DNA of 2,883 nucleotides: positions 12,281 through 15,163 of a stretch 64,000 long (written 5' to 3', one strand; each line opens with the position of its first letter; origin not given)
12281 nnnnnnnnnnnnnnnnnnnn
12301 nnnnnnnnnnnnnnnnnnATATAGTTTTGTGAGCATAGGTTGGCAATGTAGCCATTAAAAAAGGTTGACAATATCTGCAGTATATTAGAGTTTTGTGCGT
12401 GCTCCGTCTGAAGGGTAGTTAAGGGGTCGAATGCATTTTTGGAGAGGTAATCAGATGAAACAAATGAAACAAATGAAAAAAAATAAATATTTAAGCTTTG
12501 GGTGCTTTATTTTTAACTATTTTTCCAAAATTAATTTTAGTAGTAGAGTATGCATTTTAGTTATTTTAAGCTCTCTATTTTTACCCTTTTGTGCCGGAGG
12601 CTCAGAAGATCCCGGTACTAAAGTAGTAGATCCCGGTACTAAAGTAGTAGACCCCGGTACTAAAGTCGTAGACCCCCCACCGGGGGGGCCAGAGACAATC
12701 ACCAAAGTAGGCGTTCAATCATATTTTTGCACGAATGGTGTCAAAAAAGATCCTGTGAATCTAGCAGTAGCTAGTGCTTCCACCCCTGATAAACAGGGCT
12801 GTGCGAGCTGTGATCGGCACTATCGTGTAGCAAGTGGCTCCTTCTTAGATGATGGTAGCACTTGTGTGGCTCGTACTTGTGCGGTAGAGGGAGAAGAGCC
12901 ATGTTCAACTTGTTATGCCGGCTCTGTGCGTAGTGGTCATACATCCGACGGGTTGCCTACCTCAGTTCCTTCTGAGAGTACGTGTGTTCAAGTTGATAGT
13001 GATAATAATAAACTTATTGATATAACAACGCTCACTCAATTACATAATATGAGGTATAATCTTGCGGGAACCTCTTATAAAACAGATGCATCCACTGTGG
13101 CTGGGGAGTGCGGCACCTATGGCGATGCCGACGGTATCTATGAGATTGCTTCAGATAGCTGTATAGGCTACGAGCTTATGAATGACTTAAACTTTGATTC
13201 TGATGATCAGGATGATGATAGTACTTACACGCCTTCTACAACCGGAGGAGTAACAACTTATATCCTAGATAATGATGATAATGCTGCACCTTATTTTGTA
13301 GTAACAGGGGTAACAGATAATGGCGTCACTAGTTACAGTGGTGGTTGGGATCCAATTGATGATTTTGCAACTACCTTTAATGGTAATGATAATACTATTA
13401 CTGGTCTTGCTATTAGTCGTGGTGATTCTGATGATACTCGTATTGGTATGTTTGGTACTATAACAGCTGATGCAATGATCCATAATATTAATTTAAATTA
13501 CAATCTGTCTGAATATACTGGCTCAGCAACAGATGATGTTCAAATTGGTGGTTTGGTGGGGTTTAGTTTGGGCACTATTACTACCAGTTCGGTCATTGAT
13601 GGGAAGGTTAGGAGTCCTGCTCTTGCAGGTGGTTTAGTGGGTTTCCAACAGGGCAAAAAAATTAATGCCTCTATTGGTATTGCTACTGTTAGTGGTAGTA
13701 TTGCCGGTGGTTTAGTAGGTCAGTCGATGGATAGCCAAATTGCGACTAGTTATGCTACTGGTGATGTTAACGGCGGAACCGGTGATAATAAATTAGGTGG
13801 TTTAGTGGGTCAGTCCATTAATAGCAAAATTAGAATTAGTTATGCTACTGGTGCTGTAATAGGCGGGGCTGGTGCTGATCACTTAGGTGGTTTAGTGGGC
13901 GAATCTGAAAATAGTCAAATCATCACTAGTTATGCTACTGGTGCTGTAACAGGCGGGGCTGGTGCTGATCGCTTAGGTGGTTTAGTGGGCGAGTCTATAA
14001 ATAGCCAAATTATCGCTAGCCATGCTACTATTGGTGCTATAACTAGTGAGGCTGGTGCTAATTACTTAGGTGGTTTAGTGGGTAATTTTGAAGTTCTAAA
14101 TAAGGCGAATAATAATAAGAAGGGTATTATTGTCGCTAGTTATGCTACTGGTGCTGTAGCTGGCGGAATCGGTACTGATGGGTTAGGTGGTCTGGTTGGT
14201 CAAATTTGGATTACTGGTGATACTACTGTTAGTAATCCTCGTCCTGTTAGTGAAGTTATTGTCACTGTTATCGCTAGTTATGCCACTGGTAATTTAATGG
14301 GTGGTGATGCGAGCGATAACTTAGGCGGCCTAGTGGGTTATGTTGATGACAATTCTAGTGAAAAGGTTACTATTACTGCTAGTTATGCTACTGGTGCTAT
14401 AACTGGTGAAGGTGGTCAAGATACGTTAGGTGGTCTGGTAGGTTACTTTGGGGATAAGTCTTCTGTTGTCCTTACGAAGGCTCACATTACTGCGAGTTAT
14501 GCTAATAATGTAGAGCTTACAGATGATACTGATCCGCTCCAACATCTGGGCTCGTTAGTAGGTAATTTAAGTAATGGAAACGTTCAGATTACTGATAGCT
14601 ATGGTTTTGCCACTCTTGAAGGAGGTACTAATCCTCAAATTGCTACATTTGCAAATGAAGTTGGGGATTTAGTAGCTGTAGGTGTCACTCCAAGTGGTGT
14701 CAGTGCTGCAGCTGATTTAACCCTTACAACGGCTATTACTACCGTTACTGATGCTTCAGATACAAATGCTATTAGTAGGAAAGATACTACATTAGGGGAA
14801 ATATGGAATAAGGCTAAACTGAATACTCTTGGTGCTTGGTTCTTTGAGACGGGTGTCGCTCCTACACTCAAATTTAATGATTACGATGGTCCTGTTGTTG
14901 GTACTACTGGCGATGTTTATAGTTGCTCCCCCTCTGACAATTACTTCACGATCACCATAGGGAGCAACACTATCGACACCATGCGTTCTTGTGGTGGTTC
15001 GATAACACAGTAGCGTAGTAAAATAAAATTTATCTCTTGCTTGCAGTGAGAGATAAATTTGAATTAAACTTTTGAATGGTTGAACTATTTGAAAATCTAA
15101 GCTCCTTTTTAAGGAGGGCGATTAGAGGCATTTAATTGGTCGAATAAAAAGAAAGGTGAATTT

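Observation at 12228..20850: In-situ tandem triplication of a ~3-kb lipoprotein gene unit whose boundary lies inside rsmI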

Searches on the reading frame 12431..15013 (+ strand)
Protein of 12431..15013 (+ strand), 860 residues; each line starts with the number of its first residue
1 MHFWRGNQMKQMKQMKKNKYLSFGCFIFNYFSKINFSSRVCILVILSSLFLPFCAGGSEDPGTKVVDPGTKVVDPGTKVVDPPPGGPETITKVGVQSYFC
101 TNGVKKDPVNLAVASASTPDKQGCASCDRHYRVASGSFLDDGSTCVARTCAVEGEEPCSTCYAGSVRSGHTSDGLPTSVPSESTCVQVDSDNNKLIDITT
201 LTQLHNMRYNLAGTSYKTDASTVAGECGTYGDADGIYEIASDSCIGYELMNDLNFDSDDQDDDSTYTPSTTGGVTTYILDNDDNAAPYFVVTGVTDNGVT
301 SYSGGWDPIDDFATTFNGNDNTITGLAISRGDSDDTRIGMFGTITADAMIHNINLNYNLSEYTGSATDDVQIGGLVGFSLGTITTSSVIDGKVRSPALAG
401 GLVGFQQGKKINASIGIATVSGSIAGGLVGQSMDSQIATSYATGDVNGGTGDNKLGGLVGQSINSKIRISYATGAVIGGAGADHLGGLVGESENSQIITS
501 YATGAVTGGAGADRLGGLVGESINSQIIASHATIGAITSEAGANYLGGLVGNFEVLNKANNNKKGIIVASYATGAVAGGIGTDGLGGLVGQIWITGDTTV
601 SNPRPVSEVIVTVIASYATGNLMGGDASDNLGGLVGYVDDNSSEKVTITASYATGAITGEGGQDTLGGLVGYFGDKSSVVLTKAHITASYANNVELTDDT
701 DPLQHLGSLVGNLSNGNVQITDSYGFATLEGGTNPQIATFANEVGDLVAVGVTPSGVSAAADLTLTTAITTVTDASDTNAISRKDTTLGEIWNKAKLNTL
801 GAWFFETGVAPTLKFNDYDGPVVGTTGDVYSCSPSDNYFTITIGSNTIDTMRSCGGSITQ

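Call 8: search_protein_families(library=pfam, proteins=[window:12431-15013:+], max_evalue=0.01)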
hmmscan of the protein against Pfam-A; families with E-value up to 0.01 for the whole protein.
window:12431-15013:+ (860 aa): 1 family
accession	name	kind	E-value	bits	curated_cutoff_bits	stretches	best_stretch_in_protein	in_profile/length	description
PF07581.17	Glug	-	4.2e-16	58.6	20.5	2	422-447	2-28/28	The GLUG motif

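Call 53: search_protein_families(library=ncbifam, proteins=[window:12455-15013:+], max_evalue=0.01)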
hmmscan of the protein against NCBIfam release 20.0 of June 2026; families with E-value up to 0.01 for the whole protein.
window:12455-15013:+ (852 aa): 0 families
